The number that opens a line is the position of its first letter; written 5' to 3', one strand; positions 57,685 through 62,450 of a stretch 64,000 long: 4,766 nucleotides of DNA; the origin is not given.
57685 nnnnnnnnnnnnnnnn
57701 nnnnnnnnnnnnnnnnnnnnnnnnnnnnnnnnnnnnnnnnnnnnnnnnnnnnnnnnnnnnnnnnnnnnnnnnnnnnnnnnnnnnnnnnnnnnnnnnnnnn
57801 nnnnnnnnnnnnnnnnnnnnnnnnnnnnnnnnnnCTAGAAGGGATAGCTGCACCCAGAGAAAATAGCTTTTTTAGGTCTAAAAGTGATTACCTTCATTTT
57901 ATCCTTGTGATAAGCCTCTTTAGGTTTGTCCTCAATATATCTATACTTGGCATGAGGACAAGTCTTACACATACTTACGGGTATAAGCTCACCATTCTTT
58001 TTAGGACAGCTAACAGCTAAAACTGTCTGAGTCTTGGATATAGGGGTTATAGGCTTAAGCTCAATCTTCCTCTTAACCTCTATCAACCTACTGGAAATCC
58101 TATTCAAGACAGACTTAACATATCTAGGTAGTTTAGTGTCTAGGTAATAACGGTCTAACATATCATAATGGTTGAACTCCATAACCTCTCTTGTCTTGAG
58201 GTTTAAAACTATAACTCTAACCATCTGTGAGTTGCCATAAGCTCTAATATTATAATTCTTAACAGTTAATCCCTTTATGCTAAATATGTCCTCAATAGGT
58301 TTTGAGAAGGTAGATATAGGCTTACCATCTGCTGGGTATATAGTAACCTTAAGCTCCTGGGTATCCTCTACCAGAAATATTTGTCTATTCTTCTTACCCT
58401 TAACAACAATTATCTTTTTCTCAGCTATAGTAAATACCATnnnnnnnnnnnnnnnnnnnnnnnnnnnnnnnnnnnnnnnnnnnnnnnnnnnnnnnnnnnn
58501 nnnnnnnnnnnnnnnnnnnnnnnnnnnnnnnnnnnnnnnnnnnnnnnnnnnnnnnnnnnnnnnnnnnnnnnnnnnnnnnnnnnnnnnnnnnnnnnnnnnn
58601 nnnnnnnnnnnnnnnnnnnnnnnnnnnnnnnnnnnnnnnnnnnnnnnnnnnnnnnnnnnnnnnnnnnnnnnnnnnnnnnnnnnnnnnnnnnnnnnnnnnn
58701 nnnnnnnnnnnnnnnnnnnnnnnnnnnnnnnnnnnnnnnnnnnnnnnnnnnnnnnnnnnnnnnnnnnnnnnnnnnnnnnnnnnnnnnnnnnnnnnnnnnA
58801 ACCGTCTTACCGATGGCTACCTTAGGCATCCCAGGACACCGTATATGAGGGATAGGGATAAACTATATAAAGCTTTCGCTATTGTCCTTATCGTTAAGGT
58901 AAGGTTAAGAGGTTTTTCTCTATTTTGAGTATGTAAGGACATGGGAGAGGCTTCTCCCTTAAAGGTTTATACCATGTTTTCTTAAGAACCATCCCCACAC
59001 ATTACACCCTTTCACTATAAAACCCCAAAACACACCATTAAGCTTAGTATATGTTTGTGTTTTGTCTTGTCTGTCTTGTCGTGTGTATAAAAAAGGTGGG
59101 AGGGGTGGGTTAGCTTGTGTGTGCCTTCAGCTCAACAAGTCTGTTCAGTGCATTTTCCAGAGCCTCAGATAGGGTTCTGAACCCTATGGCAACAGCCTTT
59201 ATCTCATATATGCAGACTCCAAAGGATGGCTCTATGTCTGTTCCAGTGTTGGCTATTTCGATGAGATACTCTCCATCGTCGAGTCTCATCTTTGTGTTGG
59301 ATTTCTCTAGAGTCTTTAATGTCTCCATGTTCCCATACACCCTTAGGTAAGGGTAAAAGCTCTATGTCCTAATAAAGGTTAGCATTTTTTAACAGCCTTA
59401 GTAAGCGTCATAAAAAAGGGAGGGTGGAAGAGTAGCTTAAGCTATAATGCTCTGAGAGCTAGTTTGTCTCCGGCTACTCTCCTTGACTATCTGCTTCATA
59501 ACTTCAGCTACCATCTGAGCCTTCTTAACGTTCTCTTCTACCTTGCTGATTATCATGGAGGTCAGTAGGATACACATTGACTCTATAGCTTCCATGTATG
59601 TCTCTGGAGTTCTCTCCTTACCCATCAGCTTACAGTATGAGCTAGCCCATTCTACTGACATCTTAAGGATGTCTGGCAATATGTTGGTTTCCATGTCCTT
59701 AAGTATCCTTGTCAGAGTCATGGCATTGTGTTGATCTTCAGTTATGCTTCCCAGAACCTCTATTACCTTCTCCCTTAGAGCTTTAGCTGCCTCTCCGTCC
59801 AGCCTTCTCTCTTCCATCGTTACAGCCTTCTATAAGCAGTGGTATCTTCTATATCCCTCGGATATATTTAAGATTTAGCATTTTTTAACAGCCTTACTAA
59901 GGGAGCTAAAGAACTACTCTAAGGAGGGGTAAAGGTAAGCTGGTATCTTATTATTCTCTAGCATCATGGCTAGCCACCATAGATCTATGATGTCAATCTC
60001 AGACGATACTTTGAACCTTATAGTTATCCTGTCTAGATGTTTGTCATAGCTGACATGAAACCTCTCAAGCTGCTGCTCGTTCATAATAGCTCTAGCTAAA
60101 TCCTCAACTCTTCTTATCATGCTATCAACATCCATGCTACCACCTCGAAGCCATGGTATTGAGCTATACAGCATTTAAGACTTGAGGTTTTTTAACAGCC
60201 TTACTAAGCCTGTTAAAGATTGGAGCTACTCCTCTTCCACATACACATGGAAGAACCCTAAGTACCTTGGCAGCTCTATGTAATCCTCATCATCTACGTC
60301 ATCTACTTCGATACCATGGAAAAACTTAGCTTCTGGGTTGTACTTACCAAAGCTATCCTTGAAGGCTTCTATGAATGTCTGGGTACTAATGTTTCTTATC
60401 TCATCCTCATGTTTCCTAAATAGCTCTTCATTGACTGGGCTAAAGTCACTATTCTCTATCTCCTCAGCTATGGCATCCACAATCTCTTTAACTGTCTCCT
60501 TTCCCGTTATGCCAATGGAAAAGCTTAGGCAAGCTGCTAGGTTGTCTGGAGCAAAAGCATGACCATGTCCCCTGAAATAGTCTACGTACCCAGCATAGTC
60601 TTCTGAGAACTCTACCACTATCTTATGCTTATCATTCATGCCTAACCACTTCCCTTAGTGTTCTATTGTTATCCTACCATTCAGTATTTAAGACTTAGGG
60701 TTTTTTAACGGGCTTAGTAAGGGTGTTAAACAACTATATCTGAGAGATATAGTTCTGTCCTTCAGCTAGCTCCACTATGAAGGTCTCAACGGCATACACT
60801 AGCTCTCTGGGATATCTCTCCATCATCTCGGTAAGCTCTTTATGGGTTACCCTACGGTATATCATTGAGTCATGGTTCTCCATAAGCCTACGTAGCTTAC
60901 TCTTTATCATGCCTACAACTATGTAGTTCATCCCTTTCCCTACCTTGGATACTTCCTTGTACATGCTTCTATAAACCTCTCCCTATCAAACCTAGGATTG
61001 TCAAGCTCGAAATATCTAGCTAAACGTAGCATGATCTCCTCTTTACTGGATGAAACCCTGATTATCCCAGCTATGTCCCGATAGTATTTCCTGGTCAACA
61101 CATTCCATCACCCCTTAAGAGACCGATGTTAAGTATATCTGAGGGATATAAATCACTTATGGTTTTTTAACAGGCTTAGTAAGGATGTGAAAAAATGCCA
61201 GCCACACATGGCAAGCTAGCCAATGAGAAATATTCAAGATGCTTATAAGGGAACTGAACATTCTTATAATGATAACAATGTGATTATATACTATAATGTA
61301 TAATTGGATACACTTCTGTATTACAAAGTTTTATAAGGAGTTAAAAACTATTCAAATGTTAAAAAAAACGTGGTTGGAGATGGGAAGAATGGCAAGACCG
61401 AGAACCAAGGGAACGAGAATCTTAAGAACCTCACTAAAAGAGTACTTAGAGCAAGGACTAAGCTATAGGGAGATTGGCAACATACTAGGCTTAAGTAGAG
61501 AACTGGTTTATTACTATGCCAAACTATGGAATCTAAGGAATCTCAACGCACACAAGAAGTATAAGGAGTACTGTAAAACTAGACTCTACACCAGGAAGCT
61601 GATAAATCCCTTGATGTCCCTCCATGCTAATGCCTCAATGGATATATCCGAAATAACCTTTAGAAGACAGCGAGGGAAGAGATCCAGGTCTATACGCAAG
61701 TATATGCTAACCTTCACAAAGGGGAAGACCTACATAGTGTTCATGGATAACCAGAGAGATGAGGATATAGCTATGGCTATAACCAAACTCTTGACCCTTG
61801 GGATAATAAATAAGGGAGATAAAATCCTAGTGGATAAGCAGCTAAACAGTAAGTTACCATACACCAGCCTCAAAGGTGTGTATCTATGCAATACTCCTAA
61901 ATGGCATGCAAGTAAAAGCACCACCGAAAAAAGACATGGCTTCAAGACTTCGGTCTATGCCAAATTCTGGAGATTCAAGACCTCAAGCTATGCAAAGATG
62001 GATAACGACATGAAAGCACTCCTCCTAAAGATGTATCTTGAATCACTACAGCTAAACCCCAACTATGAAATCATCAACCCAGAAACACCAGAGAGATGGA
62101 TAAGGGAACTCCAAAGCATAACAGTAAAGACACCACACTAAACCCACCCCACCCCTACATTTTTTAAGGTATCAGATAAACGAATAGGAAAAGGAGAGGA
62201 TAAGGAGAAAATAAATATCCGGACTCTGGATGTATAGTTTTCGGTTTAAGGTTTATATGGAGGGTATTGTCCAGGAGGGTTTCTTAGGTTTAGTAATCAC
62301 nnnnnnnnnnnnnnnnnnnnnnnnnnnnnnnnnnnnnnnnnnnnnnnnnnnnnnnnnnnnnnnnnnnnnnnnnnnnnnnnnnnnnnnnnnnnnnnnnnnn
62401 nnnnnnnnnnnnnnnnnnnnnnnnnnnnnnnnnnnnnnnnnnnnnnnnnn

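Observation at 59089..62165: Self-contained 3-kb cassette: five small genes with a second repeated promoter motif, the only plus-strand gene, and identical terminators at both ends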

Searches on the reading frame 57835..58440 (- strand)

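Call 9: search_protein_families(library=pfam, max_evalue=0.1, proteins=[window:57835-58440:-])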
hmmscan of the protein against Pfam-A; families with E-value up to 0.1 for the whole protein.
window:57835-58440:- (201 aa): 2 families
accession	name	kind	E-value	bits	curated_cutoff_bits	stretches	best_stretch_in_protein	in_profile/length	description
PF16900.11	REPA_OB_2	-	0.032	14.6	27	1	14-68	31-87/98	Replication protein A OB domain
PF23646.1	IgD2_Trs65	-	0.054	14.3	27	1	94-136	33-75/129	TRAPP trafficking subunit Trs65 IgD2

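Call 10: search_protein_families(library=phrogs, max_evalue=0.1, proteins=[window:57835-58440:-])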
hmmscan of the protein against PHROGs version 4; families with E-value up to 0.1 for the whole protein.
window:57835-58440:- (201 aa): 0 families

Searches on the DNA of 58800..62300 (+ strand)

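Call 8: search_dna_similar(query=window:58800-62300:+, collection=phages, mode=distant)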
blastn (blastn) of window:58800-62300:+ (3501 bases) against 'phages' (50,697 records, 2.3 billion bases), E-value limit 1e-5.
No match.

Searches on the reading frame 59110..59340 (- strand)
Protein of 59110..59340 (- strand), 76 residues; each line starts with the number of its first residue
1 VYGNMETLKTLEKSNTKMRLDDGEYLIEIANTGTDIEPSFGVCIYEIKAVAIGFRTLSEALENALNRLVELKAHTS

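Call 9: search_protein_families(library=pfam, max_evalue=0.1, proteins=[window:59110-59340:-])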
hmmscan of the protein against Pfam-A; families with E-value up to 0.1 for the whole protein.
window:59110-59340:- (76 aa): 0 families

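Call 10: search_protein_families(library=phrogs, max_evalue=0.1, proteins=[window:59110-59340:-])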
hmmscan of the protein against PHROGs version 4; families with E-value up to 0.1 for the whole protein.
window:59110-59340:- (76 aa): 0 families

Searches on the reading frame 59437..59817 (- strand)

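Call 9: search_protein_families(library=pfam, max_evalue=0.1, proteins=[window:59437-59817:-])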
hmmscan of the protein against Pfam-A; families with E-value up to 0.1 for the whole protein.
window:59437-59817:- (126 aa): 3 families
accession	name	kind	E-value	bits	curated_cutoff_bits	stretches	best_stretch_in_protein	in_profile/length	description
PF07651.22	ANTH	-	0.011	15.2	21.5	1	67-115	148-196/276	ANTH domain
PF20551.3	DUF6765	-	0.013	15.5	26.6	1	46-115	183-249/325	Family of unknown function (DUF6765)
PF07470.19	Glyco_hydro_88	-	0.06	12.8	26.6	1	28-116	28-112/352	Glycosyl Hydrolase Family 88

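Call 10: search_protein_families(library=phrogs, max_evalue=0.1, proteins=[window:59437-59817:-])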
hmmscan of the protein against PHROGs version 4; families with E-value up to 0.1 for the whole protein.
window:59437-59817:- (126 aa): 0 families

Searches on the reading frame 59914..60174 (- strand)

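Call 9: search_protein_families(library=pfam, max_evalue=0.1, proteins=[window:59914-60174:-])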
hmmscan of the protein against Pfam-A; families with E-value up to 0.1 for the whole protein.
window:59914-60174:- (86 aa): 1 family
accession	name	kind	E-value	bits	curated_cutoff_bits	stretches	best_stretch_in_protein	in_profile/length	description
PF10715.16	REGB_T4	-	0.054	14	27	1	20-56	20-56/148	T4-page Endoribonuclease RegB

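Call 10: search_protein_families(library=phrogs, max_evalue=0.1, proteins=[window:59914-60174:-])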
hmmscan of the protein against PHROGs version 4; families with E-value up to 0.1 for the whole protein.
window:59914-60174:- (86 aa): 0 families

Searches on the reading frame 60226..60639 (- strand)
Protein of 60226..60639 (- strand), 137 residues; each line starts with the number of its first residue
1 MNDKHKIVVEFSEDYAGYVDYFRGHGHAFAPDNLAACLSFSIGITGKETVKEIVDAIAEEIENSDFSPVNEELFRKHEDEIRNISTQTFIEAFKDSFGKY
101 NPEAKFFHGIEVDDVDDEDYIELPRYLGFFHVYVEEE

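Call 9: search_protein_families(library=pfam, max_evalue=0.1, proteins=[window:60226-60639:-])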
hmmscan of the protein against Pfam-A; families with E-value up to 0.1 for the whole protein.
window:60226-60639:- (137 aa): 0 families

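Call 10: search_protein_families(library=phrogs, max_evalue=0.1, proteins=[window:60226-60639:-])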
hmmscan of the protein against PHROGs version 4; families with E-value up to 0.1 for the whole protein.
window:60226-60639:- (137 aa): 0 families

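Call 69: find_homologous_proteins(query=window:60226-60639:-, max_evalue=0.01)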
Query window:60226-60639:- (137 aa): 1 proteins with E <= 0.01 among 5 candidates.
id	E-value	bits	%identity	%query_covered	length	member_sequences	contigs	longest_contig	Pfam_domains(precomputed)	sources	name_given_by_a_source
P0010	3.2e-85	301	100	100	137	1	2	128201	-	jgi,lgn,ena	-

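Call 77: search_solved_structures(query=A5, max_evalue=10)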
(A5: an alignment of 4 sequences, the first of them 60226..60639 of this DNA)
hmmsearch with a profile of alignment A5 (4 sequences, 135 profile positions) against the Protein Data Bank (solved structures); distinct sequences matched with E-value up to 10: 9.
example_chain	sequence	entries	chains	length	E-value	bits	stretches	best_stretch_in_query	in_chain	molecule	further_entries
4igv_A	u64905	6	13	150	0.11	16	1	36-77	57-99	Kirola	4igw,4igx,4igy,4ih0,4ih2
4ihr_A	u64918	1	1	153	0.11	16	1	36-77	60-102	Kirola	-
1ci5_A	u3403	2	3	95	0.12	15.9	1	63-124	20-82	PROTEIN (LYMPHOCYTE FUNCTION-ASSOCIATED ANTIGEN 3(CD58)) | HUMAN CD58 PROTEIN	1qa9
6mzo_A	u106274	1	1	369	0.13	15.8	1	45-99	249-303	Inactive Zymogen C11 Protease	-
2oip_A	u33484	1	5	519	1.3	12.6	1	48-132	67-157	Chain A, crystal structure of Dhfr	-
3dl5_A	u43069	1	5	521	1.3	12.6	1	48-132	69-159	Dihydrofolate reductase, DHFR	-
1qzf_A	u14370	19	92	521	1.3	12.6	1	48-132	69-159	bifunctional dihydrofolate reductase-thymidylate synthase | Bifunctional thymidylate synthase-dihydrofolate reductase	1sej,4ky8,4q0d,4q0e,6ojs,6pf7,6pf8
3dl6_A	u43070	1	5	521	1.3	12.6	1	48-132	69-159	Dihydrofolate reductase, DHFR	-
3hj3_A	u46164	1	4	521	1.3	12.6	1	48-132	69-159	Chain A, crystal structure of Dhfr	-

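Call 99: predict_structure(protein=window:60226-60639:-)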
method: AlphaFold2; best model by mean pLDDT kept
length: 137 residues; sequences in the alignment: 1
mean_pLDDT: 40.7   pTM: 0.31
mean pLDDT of the five models: 40.7, 38.2, 38.2, 36.4, 34.6
residues with pLDDT >= 90: 0; 70-90: 0; 50-70: 22; < 50: 115
segments of 3 or more residues with pLDDT < 50: 1-48, 64-71, 82-88, 90-137
pLDDT, mean of each block of 10 residues (from residue 1): 35 39 39 33 43 58 50 52 48 40 30 33 32 38
secondary structure, 60 per line:
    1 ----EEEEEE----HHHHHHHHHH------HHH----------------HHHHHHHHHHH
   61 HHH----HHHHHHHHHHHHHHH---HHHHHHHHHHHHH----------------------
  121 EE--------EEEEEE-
elements in order: E5-10 H15-24 H50-63 H68-82 H86-98 E131-136

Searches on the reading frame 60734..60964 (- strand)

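Call 9: search_protein_families(library=pfam, max_evalue=0.1, proteins=[window:60734-60964:-])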
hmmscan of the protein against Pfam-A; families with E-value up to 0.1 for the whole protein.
window:60734-60964:- (76 aa): 1 family
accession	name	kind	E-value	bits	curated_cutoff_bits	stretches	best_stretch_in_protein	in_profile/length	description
PF21073.2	GDH_HM1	-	0.096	13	21.2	0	40-68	23-52/60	Glutamate dehydrogenase, helical motif 1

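Call 10: search_protein_families(library=phrogs, max_evalue=0.1, proteins=[window:60734-60964:-])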
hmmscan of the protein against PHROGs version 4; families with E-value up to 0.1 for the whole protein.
window:60734-60964:- (76 aa): 0 families

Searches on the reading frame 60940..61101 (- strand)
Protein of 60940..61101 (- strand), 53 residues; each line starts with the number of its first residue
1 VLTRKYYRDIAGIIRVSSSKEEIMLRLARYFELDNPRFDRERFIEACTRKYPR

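Call 9: search_protein_families(library=pfam, max_evalue=0.1, proteins=[window:60940-61101:-])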
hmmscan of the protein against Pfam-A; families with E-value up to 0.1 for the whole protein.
window:60940-61101:- (53 aa): 0 families

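Call 10: search_protein_families(library=phrogs, max_evalue=0.1, proteins=[window:60940-61101:-])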
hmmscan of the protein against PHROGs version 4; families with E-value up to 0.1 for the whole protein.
window:60940-61101:- (53 aa): 2 families
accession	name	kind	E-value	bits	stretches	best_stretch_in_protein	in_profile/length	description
phrog_19432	-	unknown function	0.073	14.4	1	22-48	27-53/131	-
phrog_2922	-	unknown function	0.073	12.2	1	2-47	686-733/1237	-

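Call 78: search_solved_structures(query=A6, max_evalue=10)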
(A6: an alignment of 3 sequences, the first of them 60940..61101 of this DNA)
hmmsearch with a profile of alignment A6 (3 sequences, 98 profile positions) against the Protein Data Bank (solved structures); distinct sequences matched with E-value up to 10: 42.
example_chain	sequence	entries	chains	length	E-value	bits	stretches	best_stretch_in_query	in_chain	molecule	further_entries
5it7_jj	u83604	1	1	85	0.038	17.5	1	71-96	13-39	Ribosomal protein L37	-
4v7h_BY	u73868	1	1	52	0.039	17.5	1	71-96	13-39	60S ribosomal protein L37(A)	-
6uz7_Bj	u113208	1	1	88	0.04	17.4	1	71-96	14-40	Ribosomal protein L37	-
6tb3_AF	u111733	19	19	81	0.082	16.5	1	71-96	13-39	60S ribosomal protein L37-A | Large ribosomal subunit protein eL37A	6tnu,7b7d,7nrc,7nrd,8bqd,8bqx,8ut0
6i7o_AF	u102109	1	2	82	0.083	16.4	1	71-96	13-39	60S ribosomal protein L37-A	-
5ndg_O7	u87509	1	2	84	0.087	16.4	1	71-96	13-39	60S ribosomal protein L37-A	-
6woo_j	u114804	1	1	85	0.088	16.3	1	71-96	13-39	eL37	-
6t4q_Lj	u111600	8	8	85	0.089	16.3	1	71-96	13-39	60S ribosomal protein L37-A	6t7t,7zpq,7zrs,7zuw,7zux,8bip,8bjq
8bn3_O7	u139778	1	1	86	0.091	16.3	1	71-96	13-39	Large ribosomal subunit protein eL37A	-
7uqz_j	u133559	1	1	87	0.092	16.3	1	71-96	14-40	60S ribosomal protein L37-A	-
4u3m_O7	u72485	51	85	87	0.093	16.3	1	71-96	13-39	60S ribosomal protein L37-A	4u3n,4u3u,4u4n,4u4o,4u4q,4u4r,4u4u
3j6x_77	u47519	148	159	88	0.094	16.2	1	71-96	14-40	60S ribosomal protein L37 | 60S ribosomal protein L37-A | 60S ribosomal protein rpL37 (L37e)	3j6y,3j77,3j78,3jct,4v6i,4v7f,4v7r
6xu6_Cj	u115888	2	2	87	0.12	15.9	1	70-96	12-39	Probable 60S ribosomal protein L37-B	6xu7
9bh5_Cj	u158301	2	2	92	0.12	15.9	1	69-96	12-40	Ribosomal protein L37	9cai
6xu8_Cj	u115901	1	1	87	0.13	15.8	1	71-96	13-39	Probable 60S ribosomal protein L37-A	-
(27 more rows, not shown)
